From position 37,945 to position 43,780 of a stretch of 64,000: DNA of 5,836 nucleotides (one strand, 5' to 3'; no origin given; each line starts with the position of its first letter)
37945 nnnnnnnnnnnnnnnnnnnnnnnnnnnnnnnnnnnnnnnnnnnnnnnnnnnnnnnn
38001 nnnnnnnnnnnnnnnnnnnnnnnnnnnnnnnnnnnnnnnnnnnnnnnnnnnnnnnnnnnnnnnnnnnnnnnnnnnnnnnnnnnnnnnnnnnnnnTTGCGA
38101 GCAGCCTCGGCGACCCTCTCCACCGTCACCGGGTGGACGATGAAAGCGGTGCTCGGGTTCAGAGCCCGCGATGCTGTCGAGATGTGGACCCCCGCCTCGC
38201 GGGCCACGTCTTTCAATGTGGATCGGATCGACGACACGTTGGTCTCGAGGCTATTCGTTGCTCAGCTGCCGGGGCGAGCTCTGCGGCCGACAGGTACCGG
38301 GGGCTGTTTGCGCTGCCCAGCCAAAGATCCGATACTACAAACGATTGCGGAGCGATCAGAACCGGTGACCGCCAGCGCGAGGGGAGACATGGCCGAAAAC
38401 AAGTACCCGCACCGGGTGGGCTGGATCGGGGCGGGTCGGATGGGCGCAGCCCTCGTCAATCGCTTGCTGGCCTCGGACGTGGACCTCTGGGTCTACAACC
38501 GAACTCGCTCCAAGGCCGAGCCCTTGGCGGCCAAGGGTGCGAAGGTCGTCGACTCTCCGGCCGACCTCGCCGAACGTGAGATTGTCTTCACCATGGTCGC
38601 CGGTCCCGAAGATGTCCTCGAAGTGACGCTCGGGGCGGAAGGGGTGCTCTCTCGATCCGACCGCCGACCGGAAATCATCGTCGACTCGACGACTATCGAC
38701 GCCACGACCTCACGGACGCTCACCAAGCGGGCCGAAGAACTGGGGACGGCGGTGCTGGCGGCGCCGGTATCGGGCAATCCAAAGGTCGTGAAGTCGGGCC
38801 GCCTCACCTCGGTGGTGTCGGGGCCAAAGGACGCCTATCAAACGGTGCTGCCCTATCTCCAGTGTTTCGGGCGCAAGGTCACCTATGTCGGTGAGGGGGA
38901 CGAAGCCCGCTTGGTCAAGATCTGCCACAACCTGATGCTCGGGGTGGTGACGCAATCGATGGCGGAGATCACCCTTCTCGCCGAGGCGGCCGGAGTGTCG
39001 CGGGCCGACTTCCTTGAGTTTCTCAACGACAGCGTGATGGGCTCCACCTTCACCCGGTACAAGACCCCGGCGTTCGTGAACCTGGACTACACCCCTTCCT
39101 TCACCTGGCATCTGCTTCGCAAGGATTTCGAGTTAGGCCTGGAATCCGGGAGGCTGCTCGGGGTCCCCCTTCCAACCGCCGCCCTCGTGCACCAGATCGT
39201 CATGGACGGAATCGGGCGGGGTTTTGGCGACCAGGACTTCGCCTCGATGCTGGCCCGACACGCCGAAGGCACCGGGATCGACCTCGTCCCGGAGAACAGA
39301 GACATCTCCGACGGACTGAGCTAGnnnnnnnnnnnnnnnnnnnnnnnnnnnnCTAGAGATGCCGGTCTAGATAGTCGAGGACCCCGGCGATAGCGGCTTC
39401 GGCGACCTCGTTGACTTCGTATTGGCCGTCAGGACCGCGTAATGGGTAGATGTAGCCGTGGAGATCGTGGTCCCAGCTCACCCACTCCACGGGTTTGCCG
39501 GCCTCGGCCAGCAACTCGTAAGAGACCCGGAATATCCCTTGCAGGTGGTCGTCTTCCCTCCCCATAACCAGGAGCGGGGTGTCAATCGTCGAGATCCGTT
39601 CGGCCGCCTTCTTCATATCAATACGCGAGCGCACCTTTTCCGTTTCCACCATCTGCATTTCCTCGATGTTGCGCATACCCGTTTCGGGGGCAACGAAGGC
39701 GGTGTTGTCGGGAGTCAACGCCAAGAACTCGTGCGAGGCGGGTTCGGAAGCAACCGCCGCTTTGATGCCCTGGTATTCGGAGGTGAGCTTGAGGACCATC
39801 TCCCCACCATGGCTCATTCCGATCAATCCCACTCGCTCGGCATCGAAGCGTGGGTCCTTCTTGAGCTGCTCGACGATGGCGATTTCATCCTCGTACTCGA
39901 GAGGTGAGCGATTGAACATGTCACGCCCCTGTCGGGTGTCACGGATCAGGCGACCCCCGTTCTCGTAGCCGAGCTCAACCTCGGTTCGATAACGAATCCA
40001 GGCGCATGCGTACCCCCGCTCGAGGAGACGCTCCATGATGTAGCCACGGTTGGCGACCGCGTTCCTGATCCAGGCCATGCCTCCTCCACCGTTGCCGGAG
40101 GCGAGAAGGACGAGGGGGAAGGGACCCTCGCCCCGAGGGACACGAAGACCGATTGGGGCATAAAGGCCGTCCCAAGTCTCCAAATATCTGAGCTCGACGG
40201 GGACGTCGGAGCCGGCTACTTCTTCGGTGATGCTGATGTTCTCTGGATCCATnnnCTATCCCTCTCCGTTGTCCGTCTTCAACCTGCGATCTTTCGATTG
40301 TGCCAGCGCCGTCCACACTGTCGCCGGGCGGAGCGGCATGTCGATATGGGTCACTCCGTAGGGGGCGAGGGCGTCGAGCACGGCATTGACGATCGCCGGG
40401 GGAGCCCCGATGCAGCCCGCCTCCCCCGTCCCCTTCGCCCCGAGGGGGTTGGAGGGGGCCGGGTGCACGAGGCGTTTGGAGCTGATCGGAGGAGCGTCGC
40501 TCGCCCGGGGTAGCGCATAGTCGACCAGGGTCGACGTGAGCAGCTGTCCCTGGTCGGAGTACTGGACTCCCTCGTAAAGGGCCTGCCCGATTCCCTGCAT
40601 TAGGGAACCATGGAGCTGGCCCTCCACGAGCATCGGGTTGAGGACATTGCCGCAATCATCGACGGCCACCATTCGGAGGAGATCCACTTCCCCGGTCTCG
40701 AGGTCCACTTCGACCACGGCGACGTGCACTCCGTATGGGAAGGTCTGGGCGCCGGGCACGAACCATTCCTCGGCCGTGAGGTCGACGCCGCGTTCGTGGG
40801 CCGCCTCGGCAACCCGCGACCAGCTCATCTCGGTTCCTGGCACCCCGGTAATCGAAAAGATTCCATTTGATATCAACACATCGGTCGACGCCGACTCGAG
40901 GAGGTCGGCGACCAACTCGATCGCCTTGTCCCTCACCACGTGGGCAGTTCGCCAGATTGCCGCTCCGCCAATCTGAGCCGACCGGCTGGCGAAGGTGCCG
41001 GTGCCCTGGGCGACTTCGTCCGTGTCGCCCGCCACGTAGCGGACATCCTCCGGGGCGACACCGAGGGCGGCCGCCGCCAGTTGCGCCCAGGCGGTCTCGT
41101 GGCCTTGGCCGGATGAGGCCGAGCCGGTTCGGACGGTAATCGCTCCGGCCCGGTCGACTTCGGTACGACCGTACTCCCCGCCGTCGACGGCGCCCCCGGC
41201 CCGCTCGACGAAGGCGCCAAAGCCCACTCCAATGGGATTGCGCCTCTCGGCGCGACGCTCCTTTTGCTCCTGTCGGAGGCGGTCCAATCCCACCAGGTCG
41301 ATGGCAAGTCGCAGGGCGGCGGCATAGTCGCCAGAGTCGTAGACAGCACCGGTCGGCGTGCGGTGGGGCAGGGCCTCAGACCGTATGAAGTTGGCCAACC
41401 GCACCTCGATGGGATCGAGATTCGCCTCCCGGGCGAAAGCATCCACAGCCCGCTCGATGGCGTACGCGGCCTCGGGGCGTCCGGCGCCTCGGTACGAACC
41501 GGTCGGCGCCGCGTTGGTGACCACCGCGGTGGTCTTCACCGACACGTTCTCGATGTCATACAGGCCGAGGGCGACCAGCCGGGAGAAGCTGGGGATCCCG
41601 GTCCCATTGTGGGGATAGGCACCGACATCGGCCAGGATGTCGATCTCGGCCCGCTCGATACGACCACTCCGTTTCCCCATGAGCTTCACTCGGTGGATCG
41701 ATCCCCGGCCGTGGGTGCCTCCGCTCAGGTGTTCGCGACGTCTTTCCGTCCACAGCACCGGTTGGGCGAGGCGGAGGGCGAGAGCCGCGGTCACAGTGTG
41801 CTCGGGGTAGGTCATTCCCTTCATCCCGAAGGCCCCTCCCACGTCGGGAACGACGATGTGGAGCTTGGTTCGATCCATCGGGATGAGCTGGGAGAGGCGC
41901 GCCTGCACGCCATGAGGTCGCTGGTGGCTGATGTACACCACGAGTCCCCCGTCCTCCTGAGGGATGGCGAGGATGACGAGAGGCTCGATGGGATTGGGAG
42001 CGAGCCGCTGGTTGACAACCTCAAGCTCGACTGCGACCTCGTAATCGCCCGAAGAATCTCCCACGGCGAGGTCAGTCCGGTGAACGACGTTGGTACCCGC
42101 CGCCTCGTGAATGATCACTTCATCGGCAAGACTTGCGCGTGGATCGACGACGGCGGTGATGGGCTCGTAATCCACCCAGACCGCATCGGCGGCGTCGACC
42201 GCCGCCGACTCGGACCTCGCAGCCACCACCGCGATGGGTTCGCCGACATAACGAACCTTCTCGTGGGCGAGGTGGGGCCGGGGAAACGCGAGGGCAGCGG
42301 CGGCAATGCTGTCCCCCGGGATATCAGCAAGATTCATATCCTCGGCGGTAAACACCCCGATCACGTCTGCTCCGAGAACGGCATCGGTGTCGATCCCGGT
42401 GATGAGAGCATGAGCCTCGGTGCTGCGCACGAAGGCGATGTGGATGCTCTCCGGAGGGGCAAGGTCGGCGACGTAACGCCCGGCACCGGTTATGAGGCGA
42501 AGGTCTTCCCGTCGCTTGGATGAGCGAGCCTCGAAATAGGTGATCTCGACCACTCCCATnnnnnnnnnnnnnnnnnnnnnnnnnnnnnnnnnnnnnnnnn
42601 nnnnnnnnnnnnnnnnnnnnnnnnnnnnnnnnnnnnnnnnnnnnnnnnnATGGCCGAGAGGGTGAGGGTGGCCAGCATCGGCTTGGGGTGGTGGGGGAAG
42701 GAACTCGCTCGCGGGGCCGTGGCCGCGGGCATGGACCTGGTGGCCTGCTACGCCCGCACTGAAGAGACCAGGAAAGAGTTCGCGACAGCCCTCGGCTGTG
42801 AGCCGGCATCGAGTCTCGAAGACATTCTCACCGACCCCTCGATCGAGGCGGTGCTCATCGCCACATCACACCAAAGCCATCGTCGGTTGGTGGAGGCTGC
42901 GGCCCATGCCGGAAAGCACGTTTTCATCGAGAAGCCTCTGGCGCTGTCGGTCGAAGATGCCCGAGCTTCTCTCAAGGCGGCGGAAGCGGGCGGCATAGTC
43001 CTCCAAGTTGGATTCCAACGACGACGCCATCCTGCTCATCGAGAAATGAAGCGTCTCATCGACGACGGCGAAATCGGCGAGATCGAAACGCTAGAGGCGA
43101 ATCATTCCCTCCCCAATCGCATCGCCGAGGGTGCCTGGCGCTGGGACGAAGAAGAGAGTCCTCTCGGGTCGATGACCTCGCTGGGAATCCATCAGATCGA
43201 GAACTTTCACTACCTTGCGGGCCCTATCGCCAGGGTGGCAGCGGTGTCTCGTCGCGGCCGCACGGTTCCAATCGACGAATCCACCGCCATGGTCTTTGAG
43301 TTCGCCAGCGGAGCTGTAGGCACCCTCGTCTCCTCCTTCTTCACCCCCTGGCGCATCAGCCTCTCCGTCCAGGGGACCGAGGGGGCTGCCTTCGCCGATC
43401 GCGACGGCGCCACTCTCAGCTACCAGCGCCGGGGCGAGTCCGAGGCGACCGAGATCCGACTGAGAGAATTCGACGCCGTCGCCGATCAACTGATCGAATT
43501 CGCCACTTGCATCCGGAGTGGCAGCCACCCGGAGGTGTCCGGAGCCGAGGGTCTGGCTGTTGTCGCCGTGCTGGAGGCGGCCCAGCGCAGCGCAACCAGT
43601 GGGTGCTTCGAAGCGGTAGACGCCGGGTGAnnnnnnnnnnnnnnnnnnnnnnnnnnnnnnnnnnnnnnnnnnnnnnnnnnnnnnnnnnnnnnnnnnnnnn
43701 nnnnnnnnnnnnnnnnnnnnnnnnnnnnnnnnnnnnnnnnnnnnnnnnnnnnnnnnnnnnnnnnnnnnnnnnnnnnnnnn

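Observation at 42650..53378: Ten-gene, tightly coupled hydrolase/oxidoreductase unit with no recognisable pathway assignment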

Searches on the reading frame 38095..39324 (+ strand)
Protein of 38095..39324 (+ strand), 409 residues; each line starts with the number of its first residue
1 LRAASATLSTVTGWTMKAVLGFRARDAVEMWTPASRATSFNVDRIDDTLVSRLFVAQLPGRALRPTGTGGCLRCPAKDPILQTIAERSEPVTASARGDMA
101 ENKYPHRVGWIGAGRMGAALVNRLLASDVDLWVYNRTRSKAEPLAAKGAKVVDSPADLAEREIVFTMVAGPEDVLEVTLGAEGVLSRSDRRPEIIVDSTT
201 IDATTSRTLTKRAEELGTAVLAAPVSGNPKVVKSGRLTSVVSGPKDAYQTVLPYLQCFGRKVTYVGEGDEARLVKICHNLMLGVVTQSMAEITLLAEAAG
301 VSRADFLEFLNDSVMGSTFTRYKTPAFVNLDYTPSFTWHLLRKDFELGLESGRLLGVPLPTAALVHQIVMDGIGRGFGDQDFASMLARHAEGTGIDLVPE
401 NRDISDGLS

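Call 8: search_protein_families(library=pfam, proteins=[window:38095-39324:+])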
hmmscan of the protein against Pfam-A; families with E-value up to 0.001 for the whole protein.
window:38095-39324:+ (409 aa): 5 families
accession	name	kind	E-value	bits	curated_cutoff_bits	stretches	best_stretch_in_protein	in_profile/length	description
PF03446.21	NAD_binding_2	-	1.7e-36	126.1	21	1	107-266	1-161/161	NAD binding domain of 6-phosphogluconate dehydrogenase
PF14833.11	NAD_binding_11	-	3.1e-19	69.9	30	1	272-386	4-119/122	NAD-binding of NADP-dependent 3-hydroxyisobutyrate dehydrogenase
PF01488.26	Shikimate_DH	-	4.4e-08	33.7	24.3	1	106-197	13-110/138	Shikimate / quinate 5-dehydrogenase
PF03807.23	F420_oxidored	-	3.5e-07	31.2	21.6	1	107-169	1-68/94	NADP oxidoreductase coenzyme F420-dependent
PF02826.25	2-Hacid_dh_C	-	5.4e-05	23.1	25.1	1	104-168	35-99/178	D-isomer specific 2-hydroxyacid dehydrogenase, NAD binding domain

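Call 9: search_protein_families(library=ncbifam, proteins=[window:38095-39324:+], max_evalue=1e-10)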
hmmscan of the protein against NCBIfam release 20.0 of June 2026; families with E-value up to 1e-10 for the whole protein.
window:38095-39324:+ (409 aa): 6 families
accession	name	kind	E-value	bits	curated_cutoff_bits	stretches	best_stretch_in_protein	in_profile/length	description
TIGR01505.1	tartro_sem_red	equivalog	4.1e-43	147.7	340.75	1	107-386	1-280/291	2-hydroxy-3-oxopropionate reductase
TIGR01692.1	HIBADH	equivalog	2.6e-41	141.8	291.6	1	110-386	1-284/288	3-hydroxyisobutyrate dehydrogenase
NF008592.0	PRK11559.1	equivalog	4.4e-38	131.2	397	1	106-386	3-283/296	2-hydroxy-3-oxopropionate reductase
NF043037.1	ThreonDh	equivalog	1.6e-36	126.2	350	1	107-397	4-292/297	L-threonate dehydrogenase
NF011633.0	PRK15059.1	equivalog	1.5e-25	90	451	1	107-385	2-279/292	2-hydroxy-3-oxopropionate reductase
NF012005.0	PRK15461.1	equivalog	2.8e-25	89.1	348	1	107-395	3-292/298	sulfolactaldehyde 3-reductase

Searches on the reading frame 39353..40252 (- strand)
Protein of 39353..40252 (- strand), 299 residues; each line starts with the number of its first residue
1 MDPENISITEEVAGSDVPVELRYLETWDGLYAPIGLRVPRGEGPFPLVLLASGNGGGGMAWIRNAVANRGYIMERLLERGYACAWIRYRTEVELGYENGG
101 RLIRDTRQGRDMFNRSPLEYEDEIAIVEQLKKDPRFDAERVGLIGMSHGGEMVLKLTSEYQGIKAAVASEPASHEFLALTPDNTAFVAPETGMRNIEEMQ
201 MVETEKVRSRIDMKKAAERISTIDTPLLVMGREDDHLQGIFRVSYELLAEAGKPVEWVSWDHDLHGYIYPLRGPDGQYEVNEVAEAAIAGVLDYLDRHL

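Call 8: search_protein_families(library=pfam, proteins=[window:39353-40252:-])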
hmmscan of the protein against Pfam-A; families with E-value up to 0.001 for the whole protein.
window:39353-40252:- (299 aa): 6 families
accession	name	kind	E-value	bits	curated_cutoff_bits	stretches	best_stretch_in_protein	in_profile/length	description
PF00326.27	Peptidase_S9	-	1.3e-07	31.8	22.6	1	77-267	10-189/213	Prolyl oligopeptidase family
PF08840.17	BAAT_C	-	5.8e-07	30.2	20.9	1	127-237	10-126/210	BAAT / Acyl-CoA thioester hydrolase C terminal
PF07859.19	Abhydrolase_3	-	2.2e-06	28.1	25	1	115-268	44-209/210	alpha/beta hydrolase fold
PF01738.24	DLH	-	4e-06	27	21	1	104-171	61-129/217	Dienelactone hydrolase family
PF05448.18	AXE1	-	0.0001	21.7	21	1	38-176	75-213/321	Acetyl xylan esterase (AXE1)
PF02129.25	Peptidase_S15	-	0.00048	20.3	23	0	39-194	12-151/262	X-Pro dipeptidyl-peptidase (S15 family)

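Call 9: search_protein_families(library=ncbifam, proteins=[window:39353-40252:-], max_evalue=1e-10)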
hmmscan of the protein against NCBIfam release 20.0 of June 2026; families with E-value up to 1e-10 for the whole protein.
window:39353-40252:- (299 aa): 0 families

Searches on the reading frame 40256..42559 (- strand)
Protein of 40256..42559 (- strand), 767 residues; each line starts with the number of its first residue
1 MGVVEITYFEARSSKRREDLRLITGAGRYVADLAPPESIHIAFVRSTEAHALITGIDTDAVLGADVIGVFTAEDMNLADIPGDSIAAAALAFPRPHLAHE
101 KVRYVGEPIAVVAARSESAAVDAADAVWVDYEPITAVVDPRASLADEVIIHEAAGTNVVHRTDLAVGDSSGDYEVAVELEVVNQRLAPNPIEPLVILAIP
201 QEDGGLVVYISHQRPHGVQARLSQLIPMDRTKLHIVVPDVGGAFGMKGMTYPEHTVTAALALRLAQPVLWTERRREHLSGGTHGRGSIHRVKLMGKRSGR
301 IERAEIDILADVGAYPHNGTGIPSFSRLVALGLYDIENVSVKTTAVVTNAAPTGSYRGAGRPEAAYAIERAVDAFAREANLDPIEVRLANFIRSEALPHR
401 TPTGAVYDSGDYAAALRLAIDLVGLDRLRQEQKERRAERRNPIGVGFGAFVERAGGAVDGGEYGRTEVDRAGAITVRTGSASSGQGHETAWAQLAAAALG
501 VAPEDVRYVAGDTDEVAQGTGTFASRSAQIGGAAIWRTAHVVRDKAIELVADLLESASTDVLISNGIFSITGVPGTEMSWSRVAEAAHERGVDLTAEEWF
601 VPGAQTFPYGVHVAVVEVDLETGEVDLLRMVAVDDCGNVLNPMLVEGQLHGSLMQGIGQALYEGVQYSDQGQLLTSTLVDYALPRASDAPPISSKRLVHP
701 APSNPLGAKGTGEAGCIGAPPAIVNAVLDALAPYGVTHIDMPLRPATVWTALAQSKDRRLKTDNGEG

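Call 8: search_protein_families(library=pfam, proteins=[window:40256-42559:-])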
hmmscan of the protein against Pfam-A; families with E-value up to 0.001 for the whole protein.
window:40256-42559:- (767 aa): 3 families
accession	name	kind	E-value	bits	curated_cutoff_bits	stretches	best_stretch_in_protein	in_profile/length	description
PF20256.3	MoCoBD_2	-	2.3e-78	264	27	1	421-690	4-283/283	Molybdopterin cofactor-binding domain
PF02738.23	MoCoBD_1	-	1.9e-60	204.4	27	1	151-391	2-244/244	Molybdopterin cofactor-binding domain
PF01315.27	Ald_Xan_dh_C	-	1.4e-22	80.5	31.3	1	24-133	1-108/110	Aldehyde oxidase and xanthine dehydrogenase, a/b hammerhead domain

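Call 9: search_protein_families(library=ncbifam, proteins=[window:40256-42559:-], max_evalue=1e-10)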
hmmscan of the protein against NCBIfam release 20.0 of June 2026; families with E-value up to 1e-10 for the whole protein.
window:40256-42559:- (767 aa): 13 families
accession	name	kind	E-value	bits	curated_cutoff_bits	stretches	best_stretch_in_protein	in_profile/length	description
NF041018.1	glyceraldDH_alpha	equivalog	1.3e-179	599.1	790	1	12-745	5-737/741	glyceraldehyde dehydrogenase subunit alpha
NF040766.1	CODH_aero_grp5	exception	1.5e-156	522.8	950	2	14-584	9-591/785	aerobic carbon-monoxide dehydrogenase large subunit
TIGR02416.1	CO_dehy_Mo_lg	equivalog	4.9e-145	484.6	991.15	1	18-750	1-769/770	aerobic carbon-monoxide dehydrogenase large subunit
NF043082.1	XdhA_XDHase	equivalog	1.2e-107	360.9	780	1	13-754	4-754/758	xanthine dehydrogenase subunit XdhA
NF007426.0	PRK09970.1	equivalog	3.3e-101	339.6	916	1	13-752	9-755/761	xanthine dehydrogenase molybdenum-binding subunit XdhA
TIGR03194.1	4hydrxCoA_A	equivalog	3.8e-94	316.6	994.55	1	23-752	10-746/746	4-hydroxybenzoyl-CoA reductase subunit alpha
TIGR03196.1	pucD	equivalog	2e-77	261.3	783.65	1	13-732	6-741/763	xanthine dehydrogenase subunit D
NF045668.1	pterin_aldehy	equivalog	6.2e-74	249.6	1100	1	21-752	186-904/905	molybdopterin-dependent aldehyde oxidoreductase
TIGR03313.1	Se_sel_red_Mo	hypoth_equivalog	8.8e-68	228.9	1101.9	1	175-731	373-931/951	molybdopterin-dependent oxidoreductase Mo/Fe-S-binding subunit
TIGR02965.1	xanthine_xdhB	equivalog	6.3e-67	226.3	849.5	2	20-393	11-377/758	xanthine dehydrogenase molybdopterin binding subunit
TIGR03311.1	Se_dep_XDH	equivalog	5.8e-62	209.9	830.45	1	21-545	173-677/848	selenium-dependent xanthine dehydrogenase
NF041671.1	peri_hyde_PaoC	equivalog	2.1e-50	171.9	1180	1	22-731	30-713/735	aldehyde oxidoreductase molybdenum-binding subunit PaoC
TIGR02969.1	mam_aldehyde_ox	subfamily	5e-29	100.5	1912.3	1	23-717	589-1266/1330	aldehyde oxidase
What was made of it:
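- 40256..42559 (-): u1, molybdenum hydroxylase large subunit. It is divergent from g1 and shares the operator region. Calls 8, 9.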

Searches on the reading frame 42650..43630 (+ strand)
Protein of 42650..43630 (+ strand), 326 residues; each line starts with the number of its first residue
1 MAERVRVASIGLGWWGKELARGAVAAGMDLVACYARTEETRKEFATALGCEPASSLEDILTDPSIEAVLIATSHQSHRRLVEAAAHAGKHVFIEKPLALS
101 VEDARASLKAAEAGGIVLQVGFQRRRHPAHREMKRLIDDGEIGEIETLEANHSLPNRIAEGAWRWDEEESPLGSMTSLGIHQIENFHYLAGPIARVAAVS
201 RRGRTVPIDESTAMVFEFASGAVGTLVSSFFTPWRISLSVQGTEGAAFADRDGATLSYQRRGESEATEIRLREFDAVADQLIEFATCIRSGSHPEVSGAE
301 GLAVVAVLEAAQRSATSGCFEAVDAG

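Call 5: search_protein_families(library=pfam, proteins=[window:42650-43630:+])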
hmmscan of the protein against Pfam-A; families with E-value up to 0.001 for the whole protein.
window:42650-43630:+ (326 aa): 6 families
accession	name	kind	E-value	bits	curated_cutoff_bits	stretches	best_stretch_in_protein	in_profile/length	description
PF01408.29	GFO_IDH_MocA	-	1.2e-24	87.8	24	1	5-122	1-120/120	Oxidoreductase family, NAD-binding Rossmann fold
PF22725.1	GFO_IDH_MocA_C3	-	8.8e-24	84.3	27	1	130-246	1-122/124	GFO/IDH/MocA C-terminal domain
PF02894.22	GFO_IDH_MocA_C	-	1.2e-19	71.4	22.9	1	134-318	1-213/218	Oxidoreductase family, C-terminal alpha/beta domain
PF03447.22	NAD_binding_3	-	5.4e-06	27.5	24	1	17-113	11-108/116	Homoserine dehydrogenase, NAD binding domain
PF03807.23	F420_oxidored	-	8.1e-05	23.6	21.6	1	6-89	1-86/94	NADP oxidoreductase coenzyme F420-dependent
PF03446.21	NAD_binding_2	-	0.00068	20.1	21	0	7-75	2-68/161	NAD binding domain of 6-phosphogluconate dehydrogenase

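Call 6: search_protein_families(library=ncbifam, proteins=[window:42650-43630:+])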
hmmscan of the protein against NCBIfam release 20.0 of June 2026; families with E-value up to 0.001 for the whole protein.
window:42650-43630:+ (326 aa): 9 families
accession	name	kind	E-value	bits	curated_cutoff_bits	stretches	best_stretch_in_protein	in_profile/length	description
TIGR04380.1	myo_inos_iolG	equivalog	7e-40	136.9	355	1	5-318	2-326/330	inositol 2-dehydrogenase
NF041392.1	XylDh_Gfo6_Halo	equivalog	1.9e-31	109.2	350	1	3-318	15-345/350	D-xylose 1-dehydrogenase Gfo6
NF040723.1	UDP-GlcNAcDh_Arch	equivalog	5.7e-29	101.6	450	1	5-314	1-300/302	UDP-N-acetylglucosamine 3-dehydrogenase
NF052479.1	LevoglcsnDh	equivalog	2.7e-26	92.2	650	1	37-201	45-213/386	levoglucosan dehydrogenase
NF008607.0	PRK11579.1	subfamily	2.2e-19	69.6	330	1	1-171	1-169/346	oxidoreductase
NF052679.1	InsChiInosDhIolG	equivalog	2.6e-16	59.6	540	1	54-156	56-159/343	bifunctional inositol 2-dehydrogenase/D-chiro-inositol 1-dehydrogenase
NF007574.0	PRK10206.1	equivalog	1.4e-14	53.9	352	1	52-210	53-209/345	oxidoreductase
NF058561.1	BT_2158_fam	equivalog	6.1e-14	51.5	750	1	24-151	59-183/487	glycoside 3-dehydrogenase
NF058563.1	BT_2159_fam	equivalog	2.2e-13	50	650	1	6-184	2-177/350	disaccharide 3-dehydrogenase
